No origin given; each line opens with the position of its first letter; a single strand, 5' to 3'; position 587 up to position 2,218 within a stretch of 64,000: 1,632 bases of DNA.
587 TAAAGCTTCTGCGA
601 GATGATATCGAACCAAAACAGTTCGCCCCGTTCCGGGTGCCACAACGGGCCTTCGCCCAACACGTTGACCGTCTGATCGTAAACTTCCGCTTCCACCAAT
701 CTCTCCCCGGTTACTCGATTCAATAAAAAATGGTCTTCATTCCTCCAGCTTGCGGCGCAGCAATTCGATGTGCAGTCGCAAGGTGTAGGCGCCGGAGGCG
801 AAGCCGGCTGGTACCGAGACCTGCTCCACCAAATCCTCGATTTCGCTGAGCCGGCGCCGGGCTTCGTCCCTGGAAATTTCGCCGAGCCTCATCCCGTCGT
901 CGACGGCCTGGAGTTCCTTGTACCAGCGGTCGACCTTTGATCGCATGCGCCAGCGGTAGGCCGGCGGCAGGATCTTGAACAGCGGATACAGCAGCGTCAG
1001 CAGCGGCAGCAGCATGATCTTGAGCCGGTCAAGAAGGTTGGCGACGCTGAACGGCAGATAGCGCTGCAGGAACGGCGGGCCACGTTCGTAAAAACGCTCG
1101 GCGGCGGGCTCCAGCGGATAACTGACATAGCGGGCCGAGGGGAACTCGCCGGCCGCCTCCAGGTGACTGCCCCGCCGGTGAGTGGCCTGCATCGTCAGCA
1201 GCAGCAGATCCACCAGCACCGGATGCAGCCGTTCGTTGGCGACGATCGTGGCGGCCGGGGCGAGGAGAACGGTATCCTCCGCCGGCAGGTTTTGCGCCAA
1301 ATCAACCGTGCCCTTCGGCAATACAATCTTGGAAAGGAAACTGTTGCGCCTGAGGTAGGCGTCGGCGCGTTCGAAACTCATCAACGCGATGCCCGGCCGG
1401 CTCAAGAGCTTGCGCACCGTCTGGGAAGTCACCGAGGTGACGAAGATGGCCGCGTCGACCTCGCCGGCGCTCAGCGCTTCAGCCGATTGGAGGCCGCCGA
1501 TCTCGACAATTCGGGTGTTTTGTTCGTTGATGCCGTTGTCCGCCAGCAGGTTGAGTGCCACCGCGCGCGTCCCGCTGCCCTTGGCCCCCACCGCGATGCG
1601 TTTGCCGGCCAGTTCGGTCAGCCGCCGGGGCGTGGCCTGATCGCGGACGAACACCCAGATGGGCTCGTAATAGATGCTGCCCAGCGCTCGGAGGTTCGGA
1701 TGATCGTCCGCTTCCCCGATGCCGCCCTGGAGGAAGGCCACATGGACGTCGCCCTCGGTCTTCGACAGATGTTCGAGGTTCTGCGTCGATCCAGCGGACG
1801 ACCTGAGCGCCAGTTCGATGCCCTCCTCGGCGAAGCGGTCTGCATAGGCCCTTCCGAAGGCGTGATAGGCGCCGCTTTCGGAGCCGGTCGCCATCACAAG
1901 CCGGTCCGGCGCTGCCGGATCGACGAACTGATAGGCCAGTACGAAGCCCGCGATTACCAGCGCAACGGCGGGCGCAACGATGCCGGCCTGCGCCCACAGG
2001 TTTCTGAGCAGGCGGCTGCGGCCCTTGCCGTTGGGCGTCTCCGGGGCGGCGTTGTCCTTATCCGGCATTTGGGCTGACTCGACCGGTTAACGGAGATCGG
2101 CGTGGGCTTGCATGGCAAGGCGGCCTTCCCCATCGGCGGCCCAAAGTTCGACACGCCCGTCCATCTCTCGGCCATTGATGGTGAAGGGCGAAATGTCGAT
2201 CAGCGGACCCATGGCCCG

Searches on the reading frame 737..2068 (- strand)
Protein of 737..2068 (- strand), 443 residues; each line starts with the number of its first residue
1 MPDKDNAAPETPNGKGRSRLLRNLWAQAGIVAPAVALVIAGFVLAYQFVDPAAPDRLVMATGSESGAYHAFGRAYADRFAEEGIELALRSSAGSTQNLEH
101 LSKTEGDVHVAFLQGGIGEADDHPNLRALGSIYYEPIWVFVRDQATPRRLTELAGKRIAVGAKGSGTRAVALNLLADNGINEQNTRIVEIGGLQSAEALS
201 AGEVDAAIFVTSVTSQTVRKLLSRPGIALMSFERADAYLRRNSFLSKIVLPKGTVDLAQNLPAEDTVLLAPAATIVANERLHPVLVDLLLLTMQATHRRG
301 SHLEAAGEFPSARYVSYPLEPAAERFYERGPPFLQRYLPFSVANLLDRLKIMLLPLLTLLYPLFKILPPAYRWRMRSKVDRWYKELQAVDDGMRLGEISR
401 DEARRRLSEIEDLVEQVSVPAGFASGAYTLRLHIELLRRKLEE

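Call 16: search_protein_families(library=pfam, proteins=[window:737-2068:-])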
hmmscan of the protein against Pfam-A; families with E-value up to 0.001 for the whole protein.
window:737-2068:- (443 aa): 4 families
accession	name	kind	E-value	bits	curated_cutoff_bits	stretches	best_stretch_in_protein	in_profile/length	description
PF16868.10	NMT1_3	-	2.9e-24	86.6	27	1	59-328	1-286/289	NMT1-like family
PF09084.16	NMT1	-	5.6e-12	46.5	20.5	1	79-214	16-152/216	NMT1/THI5 like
PF12974.12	Phosphonate-bd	-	1.3e-05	25.1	27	1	106-219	49-172/242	ABC transporter, phosphonate, periplasmic substrate-binding protein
PF13379.11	NMT1_2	-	1.8e-05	25.1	24.7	1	55-209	6-178/252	NMT1-like family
